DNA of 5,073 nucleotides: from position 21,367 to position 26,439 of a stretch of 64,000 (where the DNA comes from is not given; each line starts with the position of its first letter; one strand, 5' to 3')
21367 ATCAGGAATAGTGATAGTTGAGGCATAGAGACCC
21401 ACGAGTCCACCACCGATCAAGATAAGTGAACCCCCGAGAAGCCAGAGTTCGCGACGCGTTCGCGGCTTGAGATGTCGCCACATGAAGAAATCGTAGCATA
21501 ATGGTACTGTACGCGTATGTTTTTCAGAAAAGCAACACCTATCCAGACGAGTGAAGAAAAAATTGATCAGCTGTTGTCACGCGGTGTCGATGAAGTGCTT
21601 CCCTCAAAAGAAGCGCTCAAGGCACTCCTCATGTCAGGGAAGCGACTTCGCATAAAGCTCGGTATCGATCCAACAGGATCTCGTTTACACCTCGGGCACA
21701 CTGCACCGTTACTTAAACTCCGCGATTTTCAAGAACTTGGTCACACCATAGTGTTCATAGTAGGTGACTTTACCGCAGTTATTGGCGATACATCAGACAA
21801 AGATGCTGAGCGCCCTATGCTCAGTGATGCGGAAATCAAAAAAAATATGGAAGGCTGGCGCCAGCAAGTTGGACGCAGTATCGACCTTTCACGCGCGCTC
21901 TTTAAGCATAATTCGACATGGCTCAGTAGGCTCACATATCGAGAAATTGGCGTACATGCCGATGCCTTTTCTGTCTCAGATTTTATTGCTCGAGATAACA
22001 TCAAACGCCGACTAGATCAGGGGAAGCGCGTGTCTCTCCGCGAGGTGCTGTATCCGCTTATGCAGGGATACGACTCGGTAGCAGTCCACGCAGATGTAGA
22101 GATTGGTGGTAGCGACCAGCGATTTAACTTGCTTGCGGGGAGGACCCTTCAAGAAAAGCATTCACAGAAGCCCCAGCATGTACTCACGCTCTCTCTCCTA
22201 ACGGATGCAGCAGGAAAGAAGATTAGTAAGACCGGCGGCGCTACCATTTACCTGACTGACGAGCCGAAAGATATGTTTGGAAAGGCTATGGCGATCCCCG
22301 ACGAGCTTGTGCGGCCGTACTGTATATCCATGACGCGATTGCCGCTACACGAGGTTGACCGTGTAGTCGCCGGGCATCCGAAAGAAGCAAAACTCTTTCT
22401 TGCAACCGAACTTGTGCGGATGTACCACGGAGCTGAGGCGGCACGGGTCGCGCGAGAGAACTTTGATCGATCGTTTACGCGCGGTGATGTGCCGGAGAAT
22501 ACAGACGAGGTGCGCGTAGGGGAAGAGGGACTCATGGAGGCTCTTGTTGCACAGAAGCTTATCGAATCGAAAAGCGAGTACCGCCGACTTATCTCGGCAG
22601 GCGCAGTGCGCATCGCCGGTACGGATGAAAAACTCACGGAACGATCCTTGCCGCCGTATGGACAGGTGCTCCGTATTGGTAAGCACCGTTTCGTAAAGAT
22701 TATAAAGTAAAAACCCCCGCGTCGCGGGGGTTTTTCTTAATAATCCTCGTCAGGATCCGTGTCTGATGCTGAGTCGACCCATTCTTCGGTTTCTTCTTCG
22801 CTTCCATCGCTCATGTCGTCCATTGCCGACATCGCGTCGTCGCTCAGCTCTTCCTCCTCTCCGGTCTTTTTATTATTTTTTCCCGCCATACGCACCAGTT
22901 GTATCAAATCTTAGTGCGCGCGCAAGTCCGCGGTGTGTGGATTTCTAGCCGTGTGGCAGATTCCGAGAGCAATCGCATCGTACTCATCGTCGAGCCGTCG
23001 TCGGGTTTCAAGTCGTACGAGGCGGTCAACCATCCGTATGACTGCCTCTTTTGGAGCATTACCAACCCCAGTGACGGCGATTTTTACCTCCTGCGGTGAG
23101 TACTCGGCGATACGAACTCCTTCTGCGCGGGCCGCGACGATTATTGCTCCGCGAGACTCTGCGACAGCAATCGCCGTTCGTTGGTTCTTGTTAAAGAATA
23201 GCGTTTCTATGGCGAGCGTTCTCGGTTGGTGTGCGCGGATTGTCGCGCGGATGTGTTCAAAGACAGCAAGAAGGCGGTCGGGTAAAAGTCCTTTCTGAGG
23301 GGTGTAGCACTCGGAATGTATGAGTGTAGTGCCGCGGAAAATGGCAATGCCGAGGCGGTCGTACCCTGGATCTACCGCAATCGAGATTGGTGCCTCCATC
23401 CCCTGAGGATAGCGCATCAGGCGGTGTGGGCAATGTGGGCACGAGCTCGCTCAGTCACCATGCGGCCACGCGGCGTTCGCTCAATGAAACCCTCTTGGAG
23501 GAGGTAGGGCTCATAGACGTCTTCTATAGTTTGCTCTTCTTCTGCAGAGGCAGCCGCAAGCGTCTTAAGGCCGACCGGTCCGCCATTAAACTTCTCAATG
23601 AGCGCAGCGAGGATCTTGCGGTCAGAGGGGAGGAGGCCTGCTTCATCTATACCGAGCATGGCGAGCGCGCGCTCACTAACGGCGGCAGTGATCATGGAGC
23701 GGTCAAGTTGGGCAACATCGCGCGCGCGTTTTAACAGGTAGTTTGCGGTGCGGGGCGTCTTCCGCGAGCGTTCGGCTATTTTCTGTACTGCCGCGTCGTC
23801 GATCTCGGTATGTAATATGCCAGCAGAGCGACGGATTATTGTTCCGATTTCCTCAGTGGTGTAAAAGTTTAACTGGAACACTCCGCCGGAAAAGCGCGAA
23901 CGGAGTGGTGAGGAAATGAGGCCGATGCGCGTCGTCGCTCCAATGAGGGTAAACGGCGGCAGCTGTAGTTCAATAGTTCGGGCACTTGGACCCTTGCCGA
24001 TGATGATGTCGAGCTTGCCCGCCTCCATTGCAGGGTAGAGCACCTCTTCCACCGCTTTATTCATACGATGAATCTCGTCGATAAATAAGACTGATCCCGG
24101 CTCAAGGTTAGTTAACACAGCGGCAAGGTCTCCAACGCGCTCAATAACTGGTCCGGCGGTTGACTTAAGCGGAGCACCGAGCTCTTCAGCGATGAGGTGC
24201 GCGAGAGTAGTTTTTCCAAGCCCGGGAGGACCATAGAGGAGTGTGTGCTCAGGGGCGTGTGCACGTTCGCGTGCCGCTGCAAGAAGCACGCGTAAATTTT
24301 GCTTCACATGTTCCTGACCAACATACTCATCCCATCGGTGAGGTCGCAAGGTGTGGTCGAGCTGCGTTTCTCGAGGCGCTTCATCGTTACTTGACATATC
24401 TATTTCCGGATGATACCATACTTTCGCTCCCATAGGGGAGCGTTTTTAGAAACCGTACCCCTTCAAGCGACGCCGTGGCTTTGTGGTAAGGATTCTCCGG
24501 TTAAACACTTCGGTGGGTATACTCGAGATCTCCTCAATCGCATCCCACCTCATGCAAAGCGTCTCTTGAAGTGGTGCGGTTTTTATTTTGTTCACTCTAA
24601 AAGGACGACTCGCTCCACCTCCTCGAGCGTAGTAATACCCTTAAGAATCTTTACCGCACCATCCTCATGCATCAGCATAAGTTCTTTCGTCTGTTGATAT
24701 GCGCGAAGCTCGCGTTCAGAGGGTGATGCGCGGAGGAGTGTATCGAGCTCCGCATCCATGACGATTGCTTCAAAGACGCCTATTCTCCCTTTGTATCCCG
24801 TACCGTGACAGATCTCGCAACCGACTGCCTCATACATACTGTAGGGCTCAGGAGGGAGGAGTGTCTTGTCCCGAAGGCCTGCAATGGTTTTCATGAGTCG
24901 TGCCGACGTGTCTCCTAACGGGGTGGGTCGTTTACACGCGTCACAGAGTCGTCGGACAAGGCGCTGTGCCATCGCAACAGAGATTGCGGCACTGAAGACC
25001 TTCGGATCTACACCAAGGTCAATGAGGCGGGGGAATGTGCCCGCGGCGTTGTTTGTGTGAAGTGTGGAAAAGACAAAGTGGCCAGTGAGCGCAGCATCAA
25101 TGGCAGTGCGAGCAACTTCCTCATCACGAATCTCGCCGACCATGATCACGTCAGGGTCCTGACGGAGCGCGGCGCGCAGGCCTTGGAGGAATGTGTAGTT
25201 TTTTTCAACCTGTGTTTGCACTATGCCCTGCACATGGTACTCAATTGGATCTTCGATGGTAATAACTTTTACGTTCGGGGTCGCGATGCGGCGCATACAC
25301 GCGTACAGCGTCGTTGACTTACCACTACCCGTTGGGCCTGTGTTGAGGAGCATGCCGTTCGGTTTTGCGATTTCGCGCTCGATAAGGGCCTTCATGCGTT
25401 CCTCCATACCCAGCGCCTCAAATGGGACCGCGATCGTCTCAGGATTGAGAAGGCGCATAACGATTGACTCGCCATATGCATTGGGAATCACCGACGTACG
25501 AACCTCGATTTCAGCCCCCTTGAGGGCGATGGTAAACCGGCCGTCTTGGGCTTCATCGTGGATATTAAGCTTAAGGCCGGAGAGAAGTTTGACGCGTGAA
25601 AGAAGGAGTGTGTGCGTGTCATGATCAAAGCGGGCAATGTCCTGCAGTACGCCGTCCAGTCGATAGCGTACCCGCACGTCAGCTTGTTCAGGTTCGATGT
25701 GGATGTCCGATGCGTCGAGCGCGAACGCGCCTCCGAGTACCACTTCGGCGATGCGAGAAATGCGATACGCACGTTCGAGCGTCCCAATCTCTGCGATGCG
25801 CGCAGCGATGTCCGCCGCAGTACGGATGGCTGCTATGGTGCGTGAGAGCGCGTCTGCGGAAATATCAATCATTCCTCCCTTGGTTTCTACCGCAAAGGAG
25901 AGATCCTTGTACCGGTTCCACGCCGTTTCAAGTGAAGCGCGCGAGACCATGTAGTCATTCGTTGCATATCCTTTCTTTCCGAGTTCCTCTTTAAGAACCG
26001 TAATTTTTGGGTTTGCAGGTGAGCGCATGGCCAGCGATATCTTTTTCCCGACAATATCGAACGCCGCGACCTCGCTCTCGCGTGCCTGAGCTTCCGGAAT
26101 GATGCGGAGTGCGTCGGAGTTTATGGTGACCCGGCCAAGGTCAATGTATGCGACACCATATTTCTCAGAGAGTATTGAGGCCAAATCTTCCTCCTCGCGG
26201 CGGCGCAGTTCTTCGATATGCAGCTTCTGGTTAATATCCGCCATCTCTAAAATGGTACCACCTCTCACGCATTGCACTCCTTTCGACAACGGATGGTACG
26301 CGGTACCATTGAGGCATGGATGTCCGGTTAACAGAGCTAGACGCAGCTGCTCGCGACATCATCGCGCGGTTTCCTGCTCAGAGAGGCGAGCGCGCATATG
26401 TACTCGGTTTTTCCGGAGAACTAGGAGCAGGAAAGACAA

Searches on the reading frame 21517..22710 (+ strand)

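Call 71: search_protein_families(library=pfam, proteins=[window:21517-22710:+], max_evalue=0.0001)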
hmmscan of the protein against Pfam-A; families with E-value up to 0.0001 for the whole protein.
window:21517-22710:+ (397 aa): 2 families
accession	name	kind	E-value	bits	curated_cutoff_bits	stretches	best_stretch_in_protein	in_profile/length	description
PF00579.31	tRNA-synt_1b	-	1.6e-64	218.5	21.1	1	41-320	3-291/292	tRNA synthetases class I (W and Y)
PF22421.1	SYY_C-terminal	-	5.4e-05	23.5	27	0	324-372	8-54/83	Tyrosine--tRNA ligase SYY-like C-terminal domain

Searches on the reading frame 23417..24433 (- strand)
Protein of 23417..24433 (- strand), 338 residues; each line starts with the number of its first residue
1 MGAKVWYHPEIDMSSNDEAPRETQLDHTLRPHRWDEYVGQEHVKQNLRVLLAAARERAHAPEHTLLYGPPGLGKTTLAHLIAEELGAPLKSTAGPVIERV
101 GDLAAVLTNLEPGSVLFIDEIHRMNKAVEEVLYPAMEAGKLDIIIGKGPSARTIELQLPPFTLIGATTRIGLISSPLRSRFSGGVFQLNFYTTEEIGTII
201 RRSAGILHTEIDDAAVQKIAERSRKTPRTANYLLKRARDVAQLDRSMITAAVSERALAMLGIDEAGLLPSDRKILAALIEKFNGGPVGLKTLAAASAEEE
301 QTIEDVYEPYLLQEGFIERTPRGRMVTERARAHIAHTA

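Call 71: search_protein_families(library=pfam, proteins=[window:23417-24433:-], max_evalue=0.0001)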
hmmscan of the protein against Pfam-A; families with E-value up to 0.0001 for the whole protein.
window:23417-24433:- (338 aa): 9 families
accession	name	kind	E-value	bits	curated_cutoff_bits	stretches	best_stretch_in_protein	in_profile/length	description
PF05496.18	RuvB_N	-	1.1e-71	240.2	27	1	29-182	1-154/159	Holliday junction DNA helicase RuvB P-loop domain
PF05491.19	RuvB_C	-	4.5e-25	87.8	24.7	1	264-334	1-71/72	RuvB C-terminal winged helix domain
PF00004.35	AAA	-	1.2e-21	78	21.2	1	65-182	2-124/131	ATPase family associated with various cellular activities (AAA)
PF17864.7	AAA_lid_4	-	5.6e-20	71.3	27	1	191-263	1-74/74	RuvB AAA lid domain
PF07728.20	AAA_5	-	6.6e-11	42.8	22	1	106-181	60-139/139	AAA domain (dynein-related subfamily)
PF13191.12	AAA_16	-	3.3e-07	31.4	32.6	1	38-87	3-50/167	AAA ATPase domain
PF13401.12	AAA_22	-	5e-07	30.5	27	0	62-85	6-29/130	AAA domain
PF01078.27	Mg_chelatase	-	5.8e-06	26.3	20.3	0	38-83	6-44/207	Magnesium chelatase, subunit ChlI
PF06068.19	TIP49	-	2.2e-05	24.3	23.8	0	35-88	24-77/347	TIP49 P-loop domain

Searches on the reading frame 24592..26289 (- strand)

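Call 71: search_protein_families(library=pfam, proteins=[window:24592-26289:-], max_evalue=0.0001)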
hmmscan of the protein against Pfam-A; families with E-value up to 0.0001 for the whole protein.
window:24592-26289:- (565 aa): 2 families
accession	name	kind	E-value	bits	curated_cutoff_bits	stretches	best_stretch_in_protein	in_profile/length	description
PF00437.27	T2SSE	-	2.8e-110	368.9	24.9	1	177-560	8-370/370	Type II/IV secretion system protein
PF05157.20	MshEN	-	1.1e-05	25.8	23.1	1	44-97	1-54/90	MshEN domain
